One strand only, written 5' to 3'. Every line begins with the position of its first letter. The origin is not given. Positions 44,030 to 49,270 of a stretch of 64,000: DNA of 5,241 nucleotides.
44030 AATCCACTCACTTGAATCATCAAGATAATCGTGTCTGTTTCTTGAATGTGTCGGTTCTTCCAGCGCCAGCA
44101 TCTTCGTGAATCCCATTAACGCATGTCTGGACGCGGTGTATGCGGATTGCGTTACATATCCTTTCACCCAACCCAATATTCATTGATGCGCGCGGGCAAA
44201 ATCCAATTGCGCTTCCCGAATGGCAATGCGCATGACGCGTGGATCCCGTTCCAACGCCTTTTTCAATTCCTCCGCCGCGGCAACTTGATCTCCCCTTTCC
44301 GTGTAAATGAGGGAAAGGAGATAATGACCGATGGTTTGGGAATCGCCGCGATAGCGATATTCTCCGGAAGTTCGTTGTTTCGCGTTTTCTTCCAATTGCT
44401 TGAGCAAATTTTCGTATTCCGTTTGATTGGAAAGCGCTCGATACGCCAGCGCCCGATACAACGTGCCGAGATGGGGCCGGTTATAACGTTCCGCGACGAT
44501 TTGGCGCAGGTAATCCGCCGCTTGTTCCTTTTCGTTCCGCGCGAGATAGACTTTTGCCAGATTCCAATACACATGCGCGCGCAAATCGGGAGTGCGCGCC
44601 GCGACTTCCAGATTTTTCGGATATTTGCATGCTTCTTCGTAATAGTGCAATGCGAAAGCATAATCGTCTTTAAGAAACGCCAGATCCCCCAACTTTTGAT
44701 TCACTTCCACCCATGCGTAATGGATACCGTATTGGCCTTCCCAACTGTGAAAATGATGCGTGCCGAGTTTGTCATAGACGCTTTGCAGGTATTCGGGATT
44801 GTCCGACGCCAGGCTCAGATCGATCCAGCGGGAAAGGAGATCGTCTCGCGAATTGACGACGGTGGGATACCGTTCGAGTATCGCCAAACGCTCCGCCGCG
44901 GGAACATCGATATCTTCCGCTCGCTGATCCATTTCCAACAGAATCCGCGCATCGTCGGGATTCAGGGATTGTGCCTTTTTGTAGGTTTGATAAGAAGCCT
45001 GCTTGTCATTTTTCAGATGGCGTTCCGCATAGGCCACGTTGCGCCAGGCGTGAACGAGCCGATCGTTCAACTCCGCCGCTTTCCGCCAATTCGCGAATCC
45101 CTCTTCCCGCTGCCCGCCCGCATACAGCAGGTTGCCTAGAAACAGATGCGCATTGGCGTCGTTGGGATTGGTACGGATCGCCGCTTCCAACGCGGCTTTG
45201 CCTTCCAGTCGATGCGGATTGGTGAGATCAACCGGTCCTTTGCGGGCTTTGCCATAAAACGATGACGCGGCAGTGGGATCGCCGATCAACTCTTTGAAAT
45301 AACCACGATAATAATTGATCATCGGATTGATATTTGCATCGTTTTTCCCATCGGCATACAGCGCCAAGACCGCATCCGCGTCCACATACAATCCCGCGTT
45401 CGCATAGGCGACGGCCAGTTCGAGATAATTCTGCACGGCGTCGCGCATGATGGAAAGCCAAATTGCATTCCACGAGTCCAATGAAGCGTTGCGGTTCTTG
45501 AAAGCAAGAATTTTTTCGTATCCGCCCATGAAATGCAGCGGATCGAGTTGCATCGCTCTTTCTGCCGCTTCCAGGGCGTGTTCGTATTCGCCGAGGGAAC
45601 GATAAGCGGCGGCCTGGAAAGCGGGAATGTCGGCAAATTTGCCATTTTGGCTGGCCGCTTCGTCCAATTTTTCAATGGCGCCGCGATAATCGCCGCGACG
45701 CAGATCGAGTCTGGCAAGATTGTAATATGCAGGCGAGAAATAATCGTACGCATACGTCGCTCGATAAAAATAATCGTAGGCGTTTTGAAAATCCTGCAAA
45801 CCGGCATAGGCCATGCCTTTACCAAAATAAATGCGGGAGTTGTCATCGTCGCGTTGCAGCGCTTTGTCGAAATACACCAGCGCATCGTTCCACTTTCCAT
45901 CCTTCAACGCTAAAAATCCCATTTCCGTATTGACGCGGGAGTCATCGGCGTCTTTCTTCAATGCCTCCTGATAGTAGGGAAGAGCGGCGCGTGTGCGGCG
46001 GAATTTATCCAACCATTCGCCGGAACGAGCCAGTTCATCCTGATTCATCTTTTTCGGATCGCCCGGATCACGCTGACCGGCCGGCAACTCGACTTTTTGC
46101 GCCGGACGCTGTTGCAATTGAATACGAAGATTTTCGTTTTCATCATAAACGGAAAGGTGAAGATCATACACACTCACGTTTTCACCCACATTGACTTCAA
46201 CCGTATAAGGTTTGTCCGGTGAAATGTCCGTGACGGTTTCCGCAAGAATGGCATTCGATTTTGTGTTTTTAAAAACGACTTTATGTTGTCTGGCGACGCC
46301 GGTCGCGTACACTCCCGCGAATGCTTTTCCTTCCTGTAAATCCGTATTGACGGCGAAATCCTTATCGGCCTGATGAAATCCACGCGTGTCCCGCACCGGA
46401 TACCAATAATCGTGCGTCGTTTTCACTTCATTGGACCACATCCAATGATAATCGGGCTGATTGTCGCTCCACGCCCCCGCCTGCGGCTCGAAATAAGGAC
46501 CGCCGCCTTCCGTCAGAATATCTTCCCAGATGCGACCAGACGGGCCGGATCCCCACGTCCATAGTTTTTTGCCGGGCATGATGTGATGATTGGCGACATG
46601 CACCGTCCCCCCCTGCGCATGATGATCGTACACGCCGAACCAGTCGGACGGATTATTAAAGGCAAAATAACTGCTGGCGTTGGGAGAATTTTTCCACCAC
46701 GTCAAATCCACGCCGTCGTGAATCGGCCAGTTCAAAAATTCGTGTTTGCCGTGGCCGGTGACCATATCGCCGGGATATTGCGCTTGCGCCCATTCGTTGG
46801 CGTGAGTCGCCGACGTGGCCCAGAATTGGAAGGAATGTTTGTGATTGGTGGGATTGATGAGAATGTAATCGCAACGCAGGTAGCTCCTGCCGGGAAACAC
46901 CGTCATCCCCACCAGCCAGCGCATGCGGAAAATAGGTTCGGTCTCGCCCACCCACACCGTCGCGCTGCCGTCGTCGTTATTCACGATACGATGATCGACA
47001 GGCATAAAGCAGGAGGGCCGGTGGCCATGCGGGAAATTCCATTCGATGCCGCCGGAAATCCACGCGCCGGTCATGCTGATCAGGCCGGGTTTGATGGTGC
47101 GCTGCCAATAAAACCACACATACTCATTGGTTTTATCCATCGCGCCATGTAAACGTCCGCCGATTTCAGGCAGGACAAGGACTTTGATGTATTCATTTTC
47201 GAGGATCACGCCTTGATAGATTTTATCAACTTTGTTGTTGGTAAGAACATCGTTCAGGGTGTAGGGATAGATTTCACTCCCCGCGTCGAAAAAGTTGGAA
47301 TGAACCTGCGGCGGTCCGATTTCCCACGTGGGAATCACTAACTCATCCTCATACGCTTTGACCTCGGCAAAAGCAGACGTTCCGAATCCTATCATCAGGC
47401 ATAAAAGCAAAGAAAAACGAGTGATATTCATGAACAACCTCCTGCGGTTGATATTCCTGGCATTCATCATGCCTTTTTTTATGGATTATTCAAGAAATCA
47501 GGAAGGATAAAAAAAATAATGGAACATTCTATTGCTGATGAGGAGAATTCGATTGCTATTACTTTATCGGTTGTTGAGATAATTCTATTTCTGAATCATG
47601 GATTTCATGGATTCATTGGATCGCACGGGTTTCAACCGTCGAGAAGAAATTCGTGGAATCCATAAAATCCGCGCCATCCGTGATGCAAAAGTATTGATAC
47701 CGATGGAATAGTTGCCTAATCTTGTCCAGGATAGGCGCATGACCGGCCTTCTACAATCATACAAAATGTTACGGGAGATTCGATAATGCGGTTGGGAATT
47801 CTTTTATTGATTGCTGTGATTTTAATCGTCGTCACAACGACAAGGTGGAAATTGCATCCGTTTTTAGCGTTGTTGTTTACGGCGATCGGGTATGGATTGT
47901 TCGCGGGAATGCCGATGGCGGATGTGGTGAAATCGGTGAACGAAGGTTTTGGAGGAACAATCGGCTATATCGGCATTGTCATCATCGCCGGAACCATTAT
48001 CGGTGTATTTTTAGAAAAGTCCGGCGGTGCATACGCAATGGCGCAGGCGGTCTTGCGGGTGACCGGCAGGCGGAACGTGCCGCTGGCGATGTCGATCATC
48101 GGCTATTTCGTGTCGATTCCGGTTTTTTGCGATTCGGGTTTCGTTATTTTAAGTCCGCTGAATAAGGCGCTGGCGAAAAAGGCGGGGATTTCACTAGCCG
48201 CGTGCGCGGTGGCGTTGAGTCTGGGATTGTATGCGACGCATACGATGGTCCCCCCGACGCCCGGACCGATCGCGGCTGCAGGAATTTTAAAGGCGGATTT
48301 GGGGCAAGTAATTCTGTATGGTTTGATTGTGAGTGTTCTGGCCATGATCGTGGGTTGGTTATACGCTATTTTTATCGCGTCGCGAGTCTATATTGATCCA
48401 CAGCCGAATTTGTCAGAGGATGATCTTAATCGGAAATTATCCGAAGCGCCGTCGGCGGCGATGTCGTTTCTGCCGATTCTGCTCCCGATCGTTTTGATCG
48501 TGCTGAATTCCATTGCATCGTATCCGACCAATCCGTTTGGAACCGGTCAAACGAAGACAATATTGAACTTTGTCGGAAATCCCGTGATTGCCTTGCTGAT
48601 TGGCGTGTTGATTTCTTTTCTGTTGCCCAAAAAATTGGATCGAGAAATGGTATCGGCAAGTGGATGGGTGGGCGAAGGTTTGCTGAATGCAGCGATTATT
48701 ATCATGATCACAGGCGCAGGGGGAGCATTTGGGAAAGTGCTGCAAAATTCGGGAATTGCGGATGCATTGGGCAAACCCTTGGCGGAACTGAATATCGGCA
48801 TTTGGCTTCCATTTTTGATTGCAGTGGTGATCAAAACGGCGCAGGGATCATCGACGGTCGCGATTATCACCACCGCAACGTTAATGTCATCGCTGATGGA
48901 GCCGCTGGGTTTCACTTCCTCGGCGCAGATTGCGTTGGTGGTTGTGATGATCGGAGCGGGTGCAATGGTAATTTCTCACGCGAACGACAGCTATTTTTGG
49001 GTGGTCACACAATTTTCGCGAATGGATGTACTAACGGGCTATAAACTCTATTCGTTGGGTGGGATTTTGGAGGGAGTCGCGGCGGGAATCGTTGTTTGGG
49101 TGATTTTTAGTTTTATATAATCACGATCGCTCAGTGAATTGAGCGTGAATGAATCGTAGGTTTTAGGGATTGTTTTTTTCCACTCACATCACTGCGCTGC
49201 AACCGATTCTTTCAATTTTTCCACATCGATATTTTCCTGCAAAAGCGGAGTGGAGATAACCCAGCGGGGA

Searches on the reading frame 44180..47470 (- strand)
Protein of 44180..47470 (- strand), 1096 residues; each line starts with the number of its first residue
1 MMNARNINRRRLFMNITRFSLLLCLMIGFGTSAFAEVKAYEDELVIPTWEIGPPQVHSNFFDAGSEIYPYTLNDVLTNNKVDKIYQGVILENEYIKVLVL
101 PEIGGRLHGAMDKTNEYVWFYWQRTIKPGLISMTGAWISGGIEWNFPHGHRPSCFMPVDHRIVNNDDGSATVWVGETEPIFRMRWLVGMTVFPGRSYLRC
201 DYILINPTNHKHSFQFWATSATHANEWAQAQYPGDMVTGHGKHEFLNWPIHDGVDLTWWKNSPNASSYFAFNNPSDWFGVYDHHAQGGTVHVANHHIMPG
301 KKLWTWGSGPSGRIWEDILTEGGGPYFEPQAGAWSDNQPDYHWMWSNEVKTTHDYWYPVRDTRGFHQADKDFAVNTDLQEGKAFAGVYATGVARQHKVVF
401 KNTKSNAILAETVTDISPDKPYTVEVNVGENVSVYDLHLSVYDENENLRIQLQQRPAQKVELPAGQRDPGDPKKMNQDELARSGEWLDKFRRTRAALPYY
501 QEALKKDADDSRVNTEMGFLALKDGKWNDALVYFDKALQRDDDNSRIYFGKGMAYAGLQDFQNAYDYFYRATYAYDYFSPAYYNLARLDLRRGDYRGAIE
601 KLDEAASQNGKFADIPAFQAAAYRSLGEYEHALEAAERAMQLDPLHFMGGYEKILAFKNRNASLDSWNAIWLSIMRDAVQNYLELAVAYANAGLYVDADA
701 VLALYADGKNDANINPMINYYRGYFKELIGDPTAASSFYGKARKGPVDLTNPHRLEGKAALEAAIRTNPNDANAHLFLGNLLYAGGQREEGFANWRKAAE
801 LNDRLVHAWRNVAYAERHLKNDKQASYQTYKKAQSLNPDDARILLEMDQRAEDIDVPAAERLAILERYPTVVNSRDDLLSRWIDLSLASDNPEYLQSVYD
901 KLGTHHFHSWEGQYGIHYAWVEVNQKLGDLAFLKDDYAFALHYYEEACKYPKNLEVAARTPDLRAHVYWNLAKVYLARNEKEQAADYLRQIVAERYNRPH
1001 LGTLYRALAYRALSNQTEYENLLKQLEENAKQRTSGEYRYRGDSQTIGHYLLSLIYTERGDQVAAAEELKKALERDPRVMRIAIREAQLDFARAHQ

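Call 10: search_protein_families(library=pfam, proteins=[window:44180-47470:-], max_evalue=0.01)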
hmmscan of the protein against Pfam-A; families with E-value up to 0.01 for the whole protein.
window:44180-47470:- (1096 aa): 14 families
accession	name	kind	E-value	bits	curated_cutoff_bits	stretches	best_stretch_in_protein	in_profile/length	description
PF17128.10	DUF5107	-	1.8e-59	201.6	24.4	1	66-358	5-309/310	Domain of unknown function (DUF5107)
PF07719.23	TPR_2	-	9.6e-23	78.8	27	2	619-645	7-33/34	Tetratricopeptide repeat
PF14559.12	TPR_19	-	1.5e-14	54.5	25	2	492-547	6-61/68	Tetratricopeptide repeat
PF13428.12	TPR_14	-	1.7e-14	53.3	23.5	0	620-646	8-34/44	Tetratricopeptide repeat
PF00515.34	TPR_1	-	8.6e-14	51.1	27.8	1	620-644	8-32/34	Tetratricopeptide repeat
PF13432.12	TPR_16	-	9.8e-14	51.9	32.7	1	520-575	6-61/65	Tetratricopeptide repeat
PF13181.12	TPR_8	-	6.5e-13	48.2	25.7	0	546-573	2-29/34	Tetratricopeptide repeat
PF13414.12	TPR_11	-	7.4e-11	42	26.8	0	760-784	16-40/42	TPR repeat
PF13424.12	TPR_12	-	4.7e-09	36.8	30.1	1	926-992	8-72/77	Tetratricopeptide repeat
PF13431.12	TPR_17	-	1.6e-07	31.4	24.4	0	499-531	1-33/34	Tetratricopeptide repeat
PF25062.1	ARM_TT21_N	-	4.4e-05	23.8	40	1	492-595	115-218/222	Tetratricopeptide repeat protein 21 N-terminal ARM repeat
PF25058.1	ARM_TT21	-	5.4e-05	23.6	27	0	958-1028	50-119/155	Tetratricopeptide repeat protein 21 ARM repeat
PF14561.12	TPR_20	-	0.00064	20.4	25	0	759-793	9-43/90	Tetratricopeptide repeat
PF23914.1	TPR_CcmH_CycH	-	0.00094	19.5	42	0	495-544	105-154/158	Cytochrome c-type biogenesis protein H TPR domain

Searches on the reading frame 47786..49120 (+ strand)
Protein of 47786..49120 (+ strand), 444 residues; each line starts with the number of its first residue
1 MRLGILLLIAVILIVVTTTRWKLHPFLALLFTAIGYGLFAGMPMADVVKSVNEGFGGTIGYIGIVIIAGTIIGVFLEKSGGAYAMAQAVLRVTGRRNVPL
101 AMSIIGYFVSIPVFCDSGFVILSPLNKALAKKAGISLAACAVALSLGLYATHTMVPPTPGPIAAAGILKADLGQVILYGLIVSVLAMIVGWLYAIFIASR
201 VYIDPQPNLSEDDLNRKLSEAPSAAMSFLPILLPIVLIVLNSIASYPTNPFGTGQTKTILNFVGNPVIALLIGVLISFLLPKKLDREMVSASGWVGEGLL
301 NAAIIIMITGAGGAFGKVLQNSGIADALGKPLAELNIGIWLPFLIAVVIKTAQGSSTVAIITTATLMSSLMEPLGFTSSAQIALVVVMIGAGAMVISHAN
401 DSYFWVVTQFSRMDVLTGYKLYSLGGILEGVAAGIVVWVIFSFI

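Call 10: search_protein_families(library=pfam, proteins=[window:47786-49120:+], max_evalue=0.01)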
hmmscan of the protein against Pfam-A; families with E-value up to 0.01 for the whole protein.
window:47786-49120:+ (444 aa): 4 families
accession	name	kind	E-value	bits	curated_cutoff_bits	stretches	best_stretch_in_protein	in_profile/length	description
PF02447.22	GntP_permease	-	1.2e-108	364.1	22.5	1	5-442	4-438/440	GntP family permease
PF03600.22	CitMHS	-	8.3e-13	48.6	31.9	1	18-389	8-335/336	Citrate transporter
PF03553.21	Na_H_antiporter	-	1.1e-06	28.7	23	1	164-398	18-256/303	Na+/H+ antiporter family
PF13726.12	Na_H_antiport_2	-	0.001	19.6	29.8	0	8-90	4-84/87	Na+-H+ antiporter family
